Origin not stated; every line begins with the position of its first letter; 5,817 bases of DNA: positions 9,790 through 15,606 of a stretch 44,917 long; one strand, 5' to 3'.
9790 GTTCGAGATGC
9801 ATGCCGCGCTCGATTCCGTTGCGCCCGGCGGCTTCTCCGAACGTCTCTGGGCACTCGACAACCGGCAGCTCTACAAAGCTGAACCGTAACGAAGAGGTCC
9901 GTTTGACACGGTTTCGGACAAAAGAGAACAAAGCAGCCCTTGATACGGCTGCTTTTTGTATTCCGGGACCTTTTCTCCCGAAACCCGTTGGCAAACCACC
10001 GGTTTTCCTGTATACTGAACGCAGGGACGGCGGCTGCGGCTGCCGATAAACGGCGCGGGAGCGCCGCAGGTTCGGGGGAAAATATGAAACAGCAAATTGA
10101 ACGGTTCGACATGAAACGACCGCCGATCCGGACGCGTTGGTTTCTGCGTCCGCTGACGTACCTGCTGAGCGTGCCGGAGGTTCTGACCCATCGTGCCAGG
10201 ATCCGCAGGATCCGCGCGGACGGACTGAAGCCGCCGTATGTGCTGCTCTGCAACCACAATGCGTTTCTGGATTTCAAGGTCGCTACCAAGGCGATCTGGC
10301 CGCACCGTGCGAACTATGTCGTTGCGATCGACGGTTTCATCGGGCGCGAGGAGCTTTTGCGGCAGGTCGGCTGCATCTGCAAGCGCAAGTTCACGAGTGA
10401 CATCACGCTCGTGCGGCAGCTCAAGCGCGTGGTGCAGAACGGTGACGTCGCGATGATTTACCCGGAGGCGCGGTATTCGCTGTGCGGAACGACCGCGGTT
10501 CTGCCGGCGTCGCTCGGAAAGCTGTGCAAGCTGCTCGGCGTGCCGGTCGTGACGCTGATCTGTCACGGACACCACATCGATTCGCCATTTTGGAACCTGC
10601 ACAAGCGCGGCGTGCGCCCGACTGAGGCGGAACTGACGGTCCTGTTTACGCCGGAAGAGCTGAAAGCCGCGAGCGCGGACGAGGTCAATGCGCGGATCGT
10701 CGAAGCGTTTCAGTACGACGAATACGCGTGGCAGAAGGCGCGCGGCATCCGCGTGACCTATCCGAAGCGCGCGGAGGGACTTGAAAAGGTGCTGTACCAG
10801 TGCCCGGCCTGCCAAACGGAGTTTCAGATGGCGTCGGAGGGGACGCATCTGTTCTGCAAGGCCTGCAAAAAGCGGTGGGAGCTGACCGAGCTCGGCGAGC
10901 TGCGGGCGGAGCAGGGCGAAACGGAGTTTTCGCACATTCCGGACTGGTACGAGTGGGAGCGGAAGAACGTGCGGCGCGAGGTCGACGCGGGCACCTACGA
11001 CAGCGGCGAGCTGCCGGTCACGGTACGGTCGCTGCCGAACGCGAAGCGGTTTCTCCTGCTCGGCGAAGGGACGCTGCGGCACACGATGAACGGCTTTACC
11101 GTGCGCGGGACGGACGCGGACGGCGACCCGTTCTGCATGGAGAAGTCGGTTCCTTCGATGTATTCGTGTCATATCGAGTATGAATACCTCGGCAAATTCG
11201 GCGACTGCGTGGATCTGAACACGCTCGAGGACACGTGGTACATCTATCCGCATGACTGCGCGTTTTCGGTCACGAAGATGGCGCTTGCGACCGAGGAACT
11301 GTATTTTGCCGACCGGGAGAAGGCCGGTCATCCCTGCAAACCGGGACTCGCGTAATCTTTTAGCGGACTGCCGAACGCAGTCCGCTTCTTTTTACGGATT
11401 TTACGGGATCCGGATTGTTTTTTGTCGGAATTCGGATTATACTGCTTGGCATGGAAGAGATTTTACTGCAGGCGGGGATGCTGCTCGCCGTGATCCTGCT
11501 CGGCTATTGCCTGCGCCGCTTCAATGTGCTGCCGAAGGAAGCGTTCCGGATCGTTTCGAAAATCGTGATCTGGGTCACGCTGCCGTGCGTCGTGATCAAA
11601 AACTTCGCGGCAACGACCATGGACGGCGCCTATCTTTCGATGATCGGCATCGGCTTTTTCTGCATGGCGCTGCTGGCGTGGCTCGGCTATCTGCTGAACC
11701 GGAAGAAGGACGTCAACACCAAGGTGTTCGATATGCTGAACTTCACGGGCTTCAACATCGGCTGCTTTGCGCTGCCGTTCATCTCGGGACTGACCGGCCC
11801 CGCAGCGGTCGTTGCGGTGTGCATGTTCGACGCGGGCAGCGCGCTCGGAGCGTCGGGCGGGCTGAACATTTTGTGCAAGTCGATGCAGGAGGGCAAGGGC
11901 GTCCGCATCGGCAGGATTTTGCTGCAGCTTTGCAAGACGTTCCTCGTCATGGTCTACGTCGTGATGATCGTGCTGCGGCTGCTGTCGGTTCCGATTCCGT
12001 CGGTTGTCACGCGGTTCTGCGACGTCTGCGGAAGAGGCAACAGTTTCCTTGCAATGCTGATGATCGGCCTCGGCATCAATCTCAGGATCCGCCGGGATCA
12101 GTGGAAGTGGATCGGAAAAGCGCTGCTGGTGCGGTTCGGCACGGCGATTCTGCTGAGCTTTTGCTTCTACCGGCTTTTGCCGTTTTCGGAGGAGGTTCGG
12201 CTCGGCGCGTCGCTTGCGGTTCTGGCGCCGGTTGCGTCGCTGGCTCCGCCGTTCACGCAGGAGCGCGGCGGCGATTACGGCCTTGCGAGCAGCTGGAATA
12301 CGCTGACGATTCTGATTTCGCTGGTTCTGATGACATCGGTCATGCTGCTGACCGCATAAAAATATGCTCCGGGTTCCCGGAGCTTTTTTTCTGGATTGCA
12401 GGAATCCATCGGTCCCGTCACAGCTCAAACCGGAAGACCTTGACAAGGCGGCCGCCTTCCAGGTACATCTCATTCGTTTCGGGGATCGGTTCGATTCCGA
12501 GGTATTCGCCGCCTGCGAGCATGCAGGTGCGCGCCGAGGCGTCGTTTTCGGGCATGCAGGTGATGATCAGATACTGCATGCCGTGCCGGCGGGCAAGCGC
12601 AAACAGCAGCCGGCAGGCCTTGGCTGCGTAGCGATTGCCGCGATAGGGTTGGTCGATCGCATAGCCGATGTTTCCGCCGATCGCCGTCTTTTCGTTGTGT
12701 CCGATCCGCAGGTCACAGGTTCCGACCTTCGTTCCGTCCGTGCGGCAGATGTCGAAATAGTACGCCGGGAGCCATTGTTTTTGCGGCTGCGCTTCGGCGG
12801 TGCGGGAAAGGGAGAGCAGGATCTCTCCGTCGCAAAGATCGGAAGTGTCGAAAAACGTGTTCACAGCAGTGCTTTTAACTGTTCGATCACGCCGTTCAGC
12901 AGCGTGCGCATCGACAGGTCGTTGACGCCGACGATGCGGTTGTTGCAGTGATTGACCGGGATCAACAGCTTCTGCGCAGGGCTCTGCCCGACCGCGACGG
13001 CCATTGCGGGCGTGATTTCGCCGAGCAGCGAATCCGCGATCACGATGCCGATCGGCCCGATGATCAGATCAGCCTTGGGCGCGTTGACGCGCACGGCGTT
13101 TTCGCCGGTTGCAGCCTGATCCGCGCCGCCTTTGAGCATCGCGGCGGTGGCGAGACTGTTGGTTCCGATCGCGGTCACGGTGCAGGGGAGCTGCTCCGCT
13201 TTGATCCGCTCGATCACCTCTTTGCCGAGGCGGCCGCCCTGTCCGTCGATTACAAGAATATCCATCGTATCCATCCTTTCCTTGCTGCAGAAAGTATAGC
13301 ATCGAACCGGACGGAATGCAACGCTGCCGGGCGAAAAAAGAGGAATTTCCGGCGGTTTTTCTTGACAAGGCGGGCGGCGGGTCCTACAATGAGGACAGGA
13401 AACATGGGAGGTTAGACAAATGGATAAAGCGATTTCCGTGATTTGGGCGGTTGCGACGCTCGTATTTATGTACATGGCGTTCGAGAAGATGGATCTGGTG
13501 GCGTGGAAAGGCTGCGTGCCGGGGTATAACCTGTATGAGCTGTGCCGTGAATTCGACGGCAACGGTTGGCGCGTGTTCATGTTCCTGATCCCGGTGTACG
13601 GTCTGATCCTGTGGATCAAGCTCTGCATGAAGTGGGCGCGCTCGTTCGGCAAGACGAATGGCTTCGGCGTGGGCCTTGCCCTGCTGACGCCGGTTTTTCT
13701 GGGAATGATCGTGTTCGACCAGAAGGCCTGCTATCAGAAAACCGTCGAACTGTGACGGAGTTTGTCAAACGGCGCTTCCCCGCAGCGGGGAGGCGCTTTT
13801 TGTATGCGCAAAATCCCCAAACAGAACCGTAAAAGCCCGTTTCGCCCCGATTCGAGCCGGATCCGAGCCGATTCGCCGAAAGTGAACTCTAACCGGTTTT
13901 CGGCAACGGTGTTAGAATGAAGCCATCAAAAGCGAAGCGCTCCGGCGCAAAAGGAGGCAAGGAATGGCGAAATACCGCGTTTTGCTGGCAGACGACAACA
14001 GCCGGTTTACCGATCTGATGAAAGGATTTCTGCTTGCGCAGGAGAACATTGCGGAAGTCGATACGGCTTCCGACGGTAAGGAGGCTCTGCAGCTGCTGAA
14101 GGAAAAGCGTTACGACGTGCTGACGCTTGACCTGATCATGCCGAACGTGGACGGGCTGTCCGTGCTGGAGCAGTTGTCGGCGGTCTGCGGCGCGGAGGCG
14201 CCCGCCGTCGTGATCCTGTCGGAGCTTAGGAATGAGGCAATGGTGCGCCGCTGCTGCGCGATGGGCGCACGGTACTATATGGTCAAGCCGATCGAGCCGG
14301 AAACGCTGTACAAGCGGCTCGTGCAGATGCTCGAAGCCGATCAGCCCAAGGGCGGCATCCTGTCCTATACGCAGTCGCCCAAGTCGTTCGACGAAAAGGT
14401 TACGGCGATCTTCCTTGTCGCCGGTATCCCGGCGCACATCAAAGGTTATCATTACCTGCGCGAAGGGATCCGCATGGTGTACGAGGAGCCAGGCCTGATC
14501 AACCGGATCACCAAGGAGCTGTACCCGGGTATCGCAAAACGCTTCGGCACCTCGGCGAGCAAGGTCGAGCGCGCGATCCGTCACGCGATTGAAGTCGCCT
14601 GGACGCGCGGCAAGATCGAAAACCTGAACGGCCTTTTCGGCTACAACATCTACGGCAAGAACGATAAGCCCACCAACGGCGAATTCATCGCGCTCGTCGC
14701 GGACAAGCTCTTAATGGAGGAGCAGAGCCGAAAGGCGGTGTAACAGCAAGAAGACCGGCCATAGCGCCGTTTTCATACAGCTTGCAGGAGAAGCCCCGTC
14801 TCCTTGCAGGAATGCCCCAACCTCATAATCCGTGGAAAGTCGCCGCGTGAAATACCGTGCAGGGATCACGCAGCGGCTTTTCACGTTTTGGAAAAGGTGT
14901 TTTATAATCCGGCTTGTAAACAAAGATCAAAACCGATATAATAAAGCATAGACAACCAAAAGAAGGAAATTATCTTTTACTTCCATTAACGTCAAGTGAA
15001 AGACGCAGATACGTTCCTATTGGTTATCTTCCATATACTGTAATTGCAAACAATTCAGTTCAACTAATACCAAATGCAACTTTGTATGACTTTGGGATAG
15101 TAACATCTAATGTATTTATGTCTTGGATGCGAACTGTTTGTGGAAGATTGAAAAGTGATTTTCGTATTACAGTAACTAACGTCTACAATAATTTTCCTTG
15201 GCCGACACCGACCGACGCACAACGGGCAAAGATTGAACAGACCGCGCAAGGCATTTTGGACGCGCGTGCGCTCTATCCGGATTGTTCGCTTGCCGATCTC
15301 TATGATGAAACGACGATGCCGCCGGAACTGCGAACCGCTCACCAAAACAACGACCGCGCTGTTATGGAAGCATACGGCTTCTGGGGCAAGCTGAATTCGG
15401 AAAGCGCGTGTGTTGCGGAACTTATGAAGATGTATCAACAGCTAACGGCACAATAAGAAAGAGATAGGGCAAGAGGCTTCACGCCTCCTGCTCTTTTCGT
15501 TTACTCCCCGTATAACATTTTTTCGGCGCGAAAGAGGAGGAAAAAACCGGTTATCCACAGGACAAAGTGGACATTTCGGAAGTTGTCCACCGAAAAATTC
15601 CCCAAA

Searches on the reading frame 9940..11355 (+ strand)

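Call 7: search_protein_families(library=pfam, proteins=[window:9940-11355:+], max_evalue=0.001)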
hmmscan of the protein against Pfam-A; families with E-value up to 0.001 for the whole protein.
window:9940-11355:+ (471 aa): 1 family
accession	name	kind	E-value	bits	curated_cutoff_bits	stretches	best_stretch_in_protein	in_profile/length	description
PF01553.26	Acyltransferase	-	1.6e-06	28.4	23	1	97-207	13-130/132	Acyltransferase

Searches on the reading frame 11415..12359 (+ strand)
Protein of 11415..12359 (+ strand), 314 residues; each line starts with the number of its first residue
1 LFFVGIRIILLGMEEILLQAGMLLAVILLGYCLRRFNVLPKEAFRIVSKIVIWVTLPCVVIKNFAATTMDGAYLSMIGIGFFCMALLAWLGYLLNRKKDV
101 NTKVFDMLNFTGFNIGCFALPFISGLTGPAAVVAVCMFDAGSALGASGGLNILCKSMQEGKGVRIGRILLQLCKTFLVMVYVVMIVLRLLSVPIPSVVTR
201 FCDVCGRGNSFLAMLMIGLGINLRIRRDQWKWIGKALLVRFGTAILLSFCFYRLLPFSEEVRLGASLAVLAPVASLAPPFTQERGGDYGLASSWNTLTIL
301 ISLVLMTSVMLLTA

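Call 20: search_protein_families(library=pfam, proteins=[window:11415-12359:+], max_evalue=0.0001)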
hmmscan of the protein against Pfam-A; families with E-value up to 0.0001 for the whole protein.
window:11415-12359:+ (314 aa): 1 family
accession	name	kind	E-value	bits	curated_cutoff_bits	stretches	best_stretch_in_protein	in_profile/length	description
PF03547.23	Mem_trans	-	7.5e-12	44.9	25.7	1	23-307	9-340/343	Membrane transport protein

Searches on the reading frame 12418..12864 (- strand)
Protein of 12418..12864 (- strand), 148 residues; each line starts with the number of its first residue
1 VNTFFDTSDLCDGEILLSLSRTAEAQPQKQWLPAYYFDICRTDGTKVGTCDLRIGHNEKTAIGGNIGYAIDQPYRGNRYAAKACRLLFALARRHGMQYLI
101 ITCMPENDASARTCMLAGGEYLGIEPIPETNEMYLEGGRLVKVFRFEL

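Call 20: search_protein_families(library=pfam, proteins=[window:12418-12864:-], max_evalue=0.0001)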
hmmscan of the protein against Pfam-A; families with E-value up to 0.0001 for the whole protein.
window:12418-12864:- (148 aa): 2 families
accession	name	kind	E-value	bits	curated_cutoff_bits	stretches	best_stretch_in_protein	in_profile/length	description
PF13302.13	Acetyltransf_3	-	5e-12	47.1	25.4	1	32-118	51-136/138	Acetyltransferase (GNAT) domain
PF00583.31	Acetyltransf_1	-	1.2e-08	35.7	20.7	1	26-112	21-109/116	Acetyltransferase (GNAT) family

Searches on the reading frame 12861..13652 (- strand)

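Call 21: search_protein_families(library=pfam, proteins=[window:12861-13652:-], max_evalue=0.0001)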
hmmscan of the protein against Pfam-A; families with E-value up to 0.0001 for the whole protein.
window:12861-13652:- (263 aa): 1 family
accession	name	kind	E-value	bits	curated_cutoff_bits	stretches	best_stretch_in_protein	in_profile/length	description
PF12953.12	DUF3842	-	1.9e-49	167.8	28.5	1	132-258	2-129/130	Domain of unknown function (DUF3842)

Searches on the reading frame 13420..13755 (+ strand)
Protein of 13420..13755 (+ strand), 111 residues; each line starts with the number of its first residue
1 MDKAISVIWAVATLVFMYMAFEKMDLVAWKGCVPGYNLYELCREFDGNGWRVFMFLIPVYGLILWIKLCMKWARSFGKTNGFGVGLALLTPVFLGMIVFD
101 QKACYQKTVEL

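Call 7: search_protein_families(library=pfam, proteins=[window:13420-13755:+], max_evalue=0.001)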
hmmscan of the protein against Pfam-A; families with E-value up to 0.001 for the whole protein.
window:13420-13755:+ (111 aa): 1 family
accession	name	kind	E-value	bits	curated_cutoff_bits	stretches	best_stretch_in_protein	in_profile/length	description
PF18936.5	DUF5684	-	2e-17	64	27.4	1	29-107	1-80/81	Family of unknown function (DUF5684)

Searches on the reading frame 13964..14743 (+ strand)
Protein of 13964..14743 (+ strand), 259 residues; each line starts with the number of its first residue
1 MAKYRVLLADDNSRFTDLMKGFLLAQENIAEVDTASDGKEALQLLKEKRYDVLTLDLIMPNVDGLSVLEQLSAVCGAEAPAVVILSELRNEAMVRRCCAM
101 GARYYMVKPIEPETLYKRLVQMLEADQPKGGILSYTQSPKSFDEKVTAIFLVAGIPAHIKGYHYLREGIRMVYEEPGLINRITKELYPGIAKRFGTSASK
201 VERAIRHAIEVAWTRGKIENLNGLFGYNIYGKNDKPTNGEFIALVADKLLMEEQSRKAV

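Call 7: search_protein_families(library=pfam, proteins=[window:13964-14743:+], max_evalue=0.001)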
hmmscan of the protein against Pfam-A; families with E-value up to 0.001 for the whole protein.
window:13964-14743:+ (259 aa): 2 families
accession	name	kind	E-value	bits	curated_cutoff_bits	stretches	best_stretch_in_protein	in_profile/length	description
PF08769.17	Spo0A_C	-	4.3e-39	133.1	25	1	146-249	1-104/104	Sporulation initiation factor Spo0A C terminal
PF00072.30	Response_reg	-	3e-23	82.5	30.2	1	6-119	1-110/111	Response regulator receiver domain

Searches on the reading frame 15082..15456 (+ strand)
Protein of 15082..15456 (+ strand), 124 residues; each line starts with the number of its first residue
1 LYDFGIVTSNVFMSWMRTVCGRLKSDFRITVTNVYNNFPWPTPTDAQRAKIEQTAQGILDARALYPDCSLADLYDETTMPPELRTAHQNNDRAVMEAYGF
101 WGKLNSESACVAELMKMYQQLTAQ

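Call 7: search_protein_families(library=pfam, proteins=[window:15082-15456:+], max_evalue=0.001)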
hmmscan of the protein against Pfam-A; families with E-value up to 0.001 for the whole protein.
window:15082-15456:+ (124 aa): 2 families
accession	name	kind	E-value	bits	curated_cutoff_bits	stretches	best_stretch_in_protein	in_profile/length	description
PF20467.3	MmeI_C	-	4.1e-24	85.1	27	1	45-123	3-80/83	MmeI, C-terminal domain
PF20466.3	MmeI_TRD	-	1e-14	54.9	27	1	2-42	166-206/207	MmeI, target recognition domain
